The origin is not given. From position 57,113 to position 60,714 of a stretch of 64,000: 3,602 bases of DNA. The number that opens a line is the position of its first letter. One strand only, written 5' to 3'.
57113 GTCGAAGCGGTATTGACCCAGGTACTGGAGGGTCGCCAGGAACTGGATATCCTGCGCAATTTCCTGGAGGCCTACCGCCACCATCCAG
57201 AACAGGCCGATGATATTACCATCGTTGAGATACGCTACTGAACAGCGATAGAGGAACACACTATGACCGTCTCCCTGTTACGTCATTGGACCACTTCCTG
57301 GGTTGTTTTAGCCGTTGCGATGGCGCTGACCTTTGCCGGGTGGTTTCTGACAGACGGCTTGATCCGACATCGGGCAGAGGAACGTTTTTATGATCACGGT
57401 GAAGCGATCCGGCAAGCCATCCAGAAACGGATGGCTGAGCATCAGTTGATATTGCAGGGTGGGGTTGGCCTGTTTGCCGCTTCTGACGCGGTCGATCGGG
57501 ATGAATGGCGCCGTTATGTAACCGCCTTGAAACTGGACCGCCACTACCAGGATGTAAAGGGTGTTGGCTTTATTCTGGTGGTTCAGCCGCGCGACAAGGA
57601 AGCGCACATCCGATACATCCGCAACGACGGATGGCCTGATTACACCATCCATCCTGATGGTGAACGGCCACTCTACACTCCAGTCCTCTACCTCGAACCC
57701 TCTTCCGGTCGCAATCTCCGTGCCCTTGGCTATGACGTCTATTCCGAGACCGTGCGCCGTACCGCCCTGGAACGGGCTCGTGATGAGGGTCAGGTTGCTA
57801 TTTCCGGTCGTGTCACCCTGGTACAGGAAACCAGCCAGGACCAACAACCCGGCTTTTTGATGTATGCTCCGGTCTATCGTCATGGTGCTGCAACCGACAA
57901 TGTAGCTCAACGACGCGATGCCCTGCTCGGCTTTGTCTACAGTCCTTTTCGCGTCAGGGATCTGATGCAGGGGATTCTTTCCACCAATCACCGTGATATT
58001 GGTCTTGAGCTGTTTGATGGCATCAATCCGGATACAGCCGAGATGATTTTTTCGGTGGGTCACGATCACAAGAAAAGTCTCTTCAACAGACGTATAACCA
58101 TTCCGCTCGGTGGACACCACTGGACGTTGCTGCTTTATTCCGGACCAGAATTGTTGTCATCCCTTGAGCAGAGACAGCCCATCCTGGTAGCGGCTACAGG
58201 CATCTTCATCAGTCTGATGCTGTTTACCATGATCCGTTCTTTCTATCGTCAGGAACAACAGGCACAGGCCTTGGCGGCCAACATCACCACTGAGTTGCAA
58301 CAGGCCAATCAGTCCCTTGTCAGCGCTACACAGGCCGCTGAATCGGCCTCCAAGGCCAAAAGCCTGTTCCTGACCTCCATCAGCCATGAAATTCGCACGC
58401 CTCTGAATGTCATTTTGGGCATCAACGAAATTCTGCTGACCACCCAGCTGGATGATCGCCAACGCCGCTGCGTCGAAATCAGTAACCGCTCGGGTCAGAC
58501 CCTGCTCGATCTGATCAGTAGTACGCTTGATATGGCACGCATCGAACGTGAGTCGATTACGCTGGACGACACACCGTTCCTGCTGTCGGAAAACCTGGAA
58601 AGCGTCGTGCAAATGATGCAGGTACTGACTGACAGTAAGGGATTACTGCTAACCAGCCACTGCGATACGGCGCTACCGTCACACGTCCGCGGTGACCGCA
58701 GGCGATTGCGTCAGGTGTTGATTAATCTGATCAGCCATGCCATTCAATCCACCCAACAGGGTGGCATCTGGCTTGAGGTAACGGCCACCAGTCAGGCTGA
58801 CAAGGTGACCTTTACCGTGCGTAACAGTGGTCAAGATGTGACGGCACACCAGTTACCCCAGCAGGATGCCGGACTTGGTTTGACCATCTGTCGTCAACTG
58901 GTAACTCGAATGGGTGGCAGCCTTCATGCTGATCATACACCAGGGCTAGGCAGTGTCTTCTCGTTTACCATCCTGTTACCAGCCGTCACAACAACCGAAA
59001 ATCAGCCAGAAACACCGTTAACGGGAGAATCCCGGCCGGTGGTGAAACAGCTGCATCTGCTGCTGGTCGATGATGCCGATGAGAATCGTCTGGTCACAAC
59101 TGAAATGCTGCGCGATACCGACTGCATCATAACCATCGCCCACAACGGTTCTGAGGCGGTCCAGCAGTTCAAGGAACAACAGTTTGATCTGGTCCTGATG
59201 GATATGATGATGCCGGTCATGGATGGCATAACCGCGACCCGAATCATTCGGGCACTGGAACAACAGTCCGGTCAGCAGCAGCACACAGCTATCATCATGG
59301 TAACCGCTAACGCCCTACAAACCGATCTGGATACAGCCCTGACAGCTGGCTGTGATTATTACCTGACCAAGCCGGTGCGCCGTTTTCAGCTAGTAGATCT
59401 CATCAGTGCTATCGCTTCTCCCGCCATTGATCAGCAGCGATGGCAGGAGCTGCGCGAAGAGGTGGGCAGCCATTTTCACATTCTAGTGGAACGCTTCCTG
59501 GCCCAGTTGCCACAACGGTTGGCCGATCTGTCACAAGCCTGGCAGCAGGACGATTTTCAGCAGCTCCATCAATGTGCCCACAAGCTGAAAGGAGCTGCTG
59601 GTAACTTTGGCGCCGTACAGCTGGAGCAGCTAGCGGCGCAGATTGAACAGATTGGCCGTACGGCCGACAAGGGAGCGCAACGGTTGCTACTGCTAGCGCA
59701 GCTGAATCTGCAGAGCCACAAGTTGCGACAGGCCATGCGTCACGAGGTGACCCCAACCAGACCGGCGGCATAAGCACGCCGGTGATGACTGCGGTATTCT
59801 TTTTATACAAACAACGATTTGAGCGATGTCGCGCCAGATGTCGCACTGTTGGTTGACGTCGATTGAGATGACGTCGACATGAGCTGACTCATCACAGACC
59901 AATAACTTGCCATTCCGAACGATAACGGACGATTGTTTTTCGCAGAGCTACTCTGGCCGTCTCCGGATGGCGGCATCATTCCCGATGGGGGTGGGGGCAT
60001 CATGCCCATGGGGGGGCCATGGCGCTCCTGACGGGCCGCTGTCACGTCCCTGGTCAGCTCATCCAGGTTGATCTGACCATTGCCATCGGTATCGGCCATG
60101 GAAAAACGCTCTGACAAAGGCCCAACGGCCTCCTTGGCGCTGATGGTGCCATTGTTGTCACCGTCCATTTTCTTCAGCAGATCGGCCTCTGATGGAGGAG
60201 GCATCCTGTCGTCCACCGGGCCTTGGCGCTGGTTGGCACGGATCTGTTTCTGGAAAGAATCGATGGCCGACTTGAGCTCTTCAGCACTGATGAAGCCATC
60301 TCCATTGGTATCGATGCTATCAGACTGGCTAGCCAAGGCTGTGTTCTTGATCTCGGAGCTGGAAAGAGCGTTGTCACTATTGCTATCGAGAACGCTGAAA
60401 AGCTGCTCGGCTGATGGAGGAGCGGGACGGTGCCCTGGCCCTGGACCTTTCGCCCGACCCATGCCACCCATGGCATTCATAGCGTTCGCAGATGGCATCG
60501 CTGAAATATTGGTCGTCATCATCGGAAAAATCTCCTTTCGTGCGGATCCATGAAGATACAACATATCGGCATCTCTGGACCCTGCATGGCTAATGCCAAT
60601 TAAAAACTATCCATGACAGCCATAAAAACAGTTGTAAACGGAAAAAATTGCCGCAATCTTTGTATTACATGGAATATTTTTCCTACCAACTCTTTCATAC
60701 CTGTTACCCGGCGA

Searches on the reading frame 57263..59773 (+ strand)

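Call 14: search_protein_families(library=pfam, proteins=[window:57263-59773:+], max_evalue=0.00001)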
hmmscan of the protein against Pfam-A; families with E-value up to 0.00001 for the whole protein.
window:57263-59773:+ (836 aa): 5 families
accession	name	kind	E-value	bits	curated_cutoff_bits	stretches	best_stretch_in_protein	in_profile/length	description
PF03924.19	CHASE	-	2.3e-67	226.9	25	1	75-263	1-189/189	CHASE domain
PF00072.30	Response_reg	-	3.9e-24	85.4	30.2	1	600-714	2-110/111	Response regulator receiver domain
PF02518.31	HATPase_c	-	3.1e-18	66.6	26.4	1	477-572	1-109/111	Histidine kinase-, DNA gyrase B-, and HSP90-like ATPase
PF00512.31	HisKA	-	1e-16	61.1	26.9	1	365-429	1-65/66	His Kinase A (phospho-acceptor) domain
PF01627.28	Hpt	-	2.4e-15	57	24.6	1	741-804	2-65/84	Hpt domain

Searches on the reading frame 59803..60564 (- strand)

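Call 14: search_protein_families(library=pfam, proteins=[window:59803-60564:-], max_evalue=0.00001)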
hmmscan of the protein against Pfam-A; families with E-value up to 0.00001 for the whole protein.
window:59803-60564:- (253 aa): 5 families
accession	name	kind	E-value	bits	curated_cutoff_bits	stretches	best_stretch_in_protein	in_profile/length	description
PF13202.12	EF-hand_5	-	7.6e-19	66.7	25.9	0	83-99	7-23/25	EF hand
PF00036.39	EF-hand_1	-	2.1e-18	64.8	25.4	0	152-172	4-24/29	EF hand domain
PF13405.12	EF-hand_6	-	2.9e-18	64.2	25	0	82-103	7-28/30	EF-hand domain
PF13499.12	EF-hand_7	-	3.9e-15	56.4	30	1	82-145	9-61/67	EF-hand domain pair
PF13833.12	EF-hand_8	-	3.1e-06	27.3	28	0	154-170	31-47/54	EF-hand domain pair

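Call 84: search_protein_families(library=ncbifam, proteins=[window:59803-60564:-], max_evalue=0.00001)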
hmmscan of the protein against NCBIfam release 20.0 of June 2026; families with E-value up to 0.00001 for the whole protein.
window:59803-60564:- (253 aa): 2 families
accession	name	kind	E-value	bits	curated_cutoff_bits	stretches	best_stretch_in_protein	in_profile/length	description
NF041410.1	XopAW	subfamily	8e-16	58.5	120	1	82-243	70-202/235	XopAW family type III secretion system calcium-binding effector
NF053806.1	lanmdlnLanM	equivalog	1.2e-11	44.8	135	1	130-171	79-120/132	lanmodulin LanM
